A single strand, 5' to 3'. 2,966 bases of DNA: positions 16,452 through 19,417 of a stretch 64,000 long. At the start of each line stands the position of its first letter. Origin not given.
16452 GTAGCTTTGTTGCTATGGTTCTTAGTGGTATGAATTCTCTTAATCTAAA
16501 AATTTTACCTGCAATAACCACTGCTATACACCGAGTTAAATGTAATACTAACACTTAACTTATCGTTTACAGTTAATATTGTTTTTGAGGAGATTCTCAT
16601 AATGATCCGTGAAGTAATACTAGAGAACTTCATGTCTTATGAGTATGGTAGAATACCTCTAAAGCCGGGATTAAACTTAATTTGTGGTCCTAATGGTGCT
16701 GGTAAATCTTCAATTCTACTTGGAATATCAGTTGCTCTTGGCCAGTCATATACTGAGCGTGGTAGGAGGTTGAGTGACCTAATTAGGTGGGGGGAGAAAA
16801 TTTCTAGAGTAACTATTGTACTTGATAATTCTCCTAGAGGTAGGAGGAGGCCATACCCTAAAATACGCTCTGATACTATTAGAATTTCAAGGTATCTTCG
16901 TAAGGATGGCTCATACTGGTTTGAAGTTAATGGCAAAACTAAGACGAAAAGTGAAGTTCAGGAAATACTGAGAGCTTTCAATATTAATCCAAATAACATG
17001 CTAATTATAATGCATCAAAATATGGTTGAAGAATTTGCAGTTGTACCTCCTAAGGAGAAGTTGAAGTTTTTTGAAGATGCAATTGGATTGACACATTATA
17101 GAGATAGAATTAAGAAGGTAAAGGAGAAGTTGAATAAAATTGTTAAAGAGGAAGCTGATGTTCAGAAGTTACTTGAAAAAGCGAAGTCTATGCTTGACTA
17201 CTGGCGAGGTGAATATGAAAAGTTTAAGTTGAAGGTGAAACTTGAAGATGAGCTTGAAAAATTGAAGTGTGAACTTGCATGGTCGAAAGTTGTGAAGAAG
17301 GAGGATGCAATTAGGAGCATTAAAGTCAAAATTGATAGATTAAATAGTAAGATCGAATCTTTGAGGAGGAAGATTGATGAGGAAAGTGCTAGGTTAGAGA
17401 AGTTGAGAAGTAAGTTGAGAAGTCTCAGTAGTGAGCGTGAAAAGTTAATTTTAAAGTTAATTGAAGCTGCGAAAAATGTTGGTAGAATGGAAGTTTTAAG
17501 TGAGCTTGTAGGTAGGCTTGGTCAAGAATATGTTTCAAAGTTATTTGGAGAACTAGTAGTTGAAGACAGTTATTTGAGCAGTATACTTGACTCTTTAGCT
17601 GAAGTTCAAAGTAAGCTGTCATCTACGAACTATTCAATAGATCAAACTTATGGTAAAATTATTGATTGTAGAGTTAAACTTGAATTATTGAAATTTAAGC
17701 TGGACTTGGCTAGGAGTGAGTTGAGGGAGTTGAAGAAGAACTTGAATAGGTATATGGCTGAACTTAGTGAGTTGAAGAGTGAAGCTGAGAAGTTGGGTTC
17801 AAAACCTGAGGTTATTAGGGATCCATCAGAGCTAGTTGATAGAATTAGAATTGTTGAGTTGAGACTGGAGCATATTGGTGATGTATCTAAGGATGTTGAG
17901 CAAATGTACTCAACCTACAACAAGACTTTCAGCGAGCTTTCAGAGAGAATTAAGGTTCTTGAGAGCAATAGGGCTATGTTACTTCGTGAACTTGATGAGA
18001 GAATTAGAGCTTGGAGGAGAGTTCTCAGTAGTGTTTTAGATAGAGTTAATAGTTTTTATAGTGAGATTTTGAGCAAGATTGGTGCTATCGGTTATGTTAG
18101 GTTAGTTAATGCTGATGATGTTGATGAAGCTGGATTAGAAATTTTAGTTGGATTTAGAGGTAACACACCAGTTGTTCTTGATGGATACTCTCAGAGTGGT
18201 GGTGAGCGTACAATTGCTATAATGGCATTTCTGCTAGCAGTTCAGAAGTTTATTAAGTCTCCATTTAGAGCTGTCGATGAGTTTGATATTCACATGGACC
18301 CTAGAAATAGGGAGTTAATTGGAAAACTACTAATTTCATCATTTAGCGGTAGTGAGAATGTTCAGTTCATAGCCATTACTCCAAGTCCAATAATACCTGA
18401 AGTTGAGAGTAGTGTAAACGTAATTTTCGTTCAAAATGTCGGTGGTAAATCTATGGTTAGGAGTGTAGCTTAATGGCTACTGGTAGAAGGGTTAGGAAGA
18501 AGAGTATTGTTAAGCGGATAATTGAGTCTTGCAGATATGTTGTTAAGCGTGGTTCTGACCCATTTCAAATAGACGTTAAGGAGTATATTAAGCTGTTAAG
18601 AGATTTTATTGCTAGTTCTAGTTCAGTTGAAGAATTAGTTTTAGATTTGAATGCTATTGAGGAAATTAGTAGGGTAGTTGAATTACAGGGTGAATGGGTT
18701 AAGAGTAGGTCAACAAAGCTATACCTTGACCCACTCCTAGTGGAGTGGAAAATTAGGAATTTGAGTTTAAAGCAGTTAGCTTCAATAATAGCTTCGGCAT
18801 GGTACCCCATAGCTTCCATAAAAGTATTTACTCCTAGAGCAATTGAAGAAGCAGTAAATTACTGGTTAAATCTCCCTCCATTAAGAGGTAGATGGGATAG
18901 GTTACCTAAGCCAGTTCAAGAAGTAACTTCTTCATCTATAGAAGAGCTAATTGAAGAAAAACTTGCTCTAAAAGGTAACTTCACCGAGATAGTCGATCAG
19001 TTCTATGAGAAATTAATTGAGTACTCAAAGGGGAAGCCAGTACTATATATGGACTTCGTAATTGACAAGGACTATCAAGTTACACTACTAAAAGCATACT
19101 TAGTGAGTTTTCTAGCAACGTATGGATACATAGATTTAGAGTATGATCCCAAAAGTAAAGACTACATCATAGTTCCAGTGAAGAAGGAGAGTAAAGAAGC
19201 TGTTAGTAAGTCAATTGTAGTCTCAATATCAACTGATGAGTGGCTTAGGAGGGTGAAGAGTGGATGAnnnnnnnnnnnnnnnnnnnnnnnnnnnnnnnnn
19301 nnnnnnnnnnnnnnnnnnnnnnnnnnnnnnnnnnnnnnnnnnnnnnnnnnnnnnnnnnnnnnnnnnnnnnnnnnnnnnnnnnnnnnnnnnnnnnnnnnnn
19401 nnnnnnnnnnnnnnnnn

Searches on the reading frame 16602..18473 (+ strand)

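Call 15: search_protein_families(library=padloc, proteins=[window:16602-18473:+], max_evalue=0.01)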
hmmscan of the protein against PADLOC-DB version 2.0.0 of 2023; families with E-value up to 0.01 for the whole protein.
window:16602-18473:+ (623 aa): 65 families (the best 25 are shown)
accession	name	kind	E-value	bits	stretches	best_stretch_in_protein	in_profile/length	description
PDLC04135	mad3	-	4.8e-33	113.2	1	2-622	2-350/374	mads_3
PDLC03859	LmuB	-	8.3e-31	105.8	1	2-552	5-533/611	-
PDLC02979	AriA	-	2.5e-17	61.7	1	1-396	1-298/373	-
PDLC00298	PtuA1|PtuA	-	1.9e-16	58.2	2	2-47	3-48/423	AAA ATPase domain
PDLC00278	PtuA1|PtuA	-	1e-13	49.4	1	2-49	3-50/436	AAA ATPase domain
PDLC03863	LmuB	-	6.3e-13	46.3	1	17-109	19-94/610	-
PDLC00277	PtuA1|PtuA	-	1.3e-12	45.7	2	4-51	5-52/423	AAA ATPase domain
PDLC02980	AriA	-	1.9e-11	42.5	2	323-596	13-300/304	-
PDLC00580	JetC3|JetC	-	3.7e-11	40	1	122-459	143-462/1068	DUF3584 domain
PDLC03865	LmuB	-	5.1e-11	39.5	3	169-282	321-435/1007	-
PDLC00267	PtuA1|PtuA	-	1.6e-10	38.8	1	2-60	3-60/438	AAA ATPase domain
PDLC00271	PtuA1|PtuA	-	2.9e-10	38.3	1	2-49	3-50/421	AAA ATPase domain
PDLC00311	PtuA1|PtuA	-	7.2e-10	36.4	1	3-53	4-54/455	AAA ATPase domain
PDLC00279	PtuA1|PtuA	-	8.4e-10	36.3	1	2-51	6-55/416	AAA ATPase domain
PDLC03878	NsnB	-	1.3e-09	36.3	1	1-53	1-51/345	-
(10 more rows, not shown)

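Call 90: search_protein_families(library=pfam, proteins=[window:16602-18473:+], max_evalue=0.001)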
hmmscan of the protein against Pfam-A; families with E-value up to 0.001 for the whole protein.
window:16602-18473:+ (623 aa): 6 families
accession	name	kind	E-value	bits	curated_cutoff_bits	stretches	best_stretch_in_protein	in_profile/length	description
PF02463.25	SMC_N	-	2.8e-34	118.9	40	1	1-596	1-199/220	RecF/RecN/SMC N terminal domain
PF13476.12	AAA_23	-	8.4e-17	62.9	27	1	5-221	2-196/201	AAA domain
PF13175.12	AAA_15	-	2.6e-16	60.6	32.1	1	1-353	1-260/374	AAA ATPase domain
PF13304.12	AAA_21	-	3.3e-09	37.7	27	0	393-597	83-301/304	AAA domain, putative AbiEii toxin, Type IV TA system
PF04356.17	DUF489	-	1.5e-05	25.5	26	1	334-470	33-161/192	Protein of unknown function (DUF489)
PF10186.14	ATG14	-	7.4e-05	22.4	33.2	0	163-281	21-122/347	Vacuolar sorting 38 and autophagy-related subunit 14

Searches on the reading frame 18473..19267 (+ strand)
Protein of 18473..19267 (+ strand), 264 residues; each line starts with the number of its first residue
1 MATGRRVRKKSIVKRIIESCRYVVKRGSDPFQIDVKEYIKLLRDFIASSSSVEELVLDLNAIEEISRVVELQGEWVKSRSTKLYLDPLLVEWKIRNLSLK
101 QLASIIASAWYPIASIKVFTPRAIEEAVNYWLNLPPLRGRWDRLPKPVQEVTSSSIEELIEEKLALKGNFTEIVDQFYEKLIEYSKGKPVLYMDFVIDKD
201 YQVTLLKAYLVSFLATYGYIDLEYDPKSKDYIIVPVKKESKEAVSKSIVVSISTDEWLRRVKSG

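Call 90: search_protein_families(library=pfam, proteins=[window:18473-19267:+], max_evalue=0.001)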
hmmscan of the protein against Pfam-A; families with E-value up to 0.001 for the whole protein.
window:18473-19267:+ (264 aa): 1 family
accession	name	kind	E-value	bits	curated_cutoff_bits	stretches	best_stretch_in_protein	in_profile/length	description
PF08743.15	Nse4_C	-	0.00085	20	26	0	190-259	2-77/89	Nse4 C-terminal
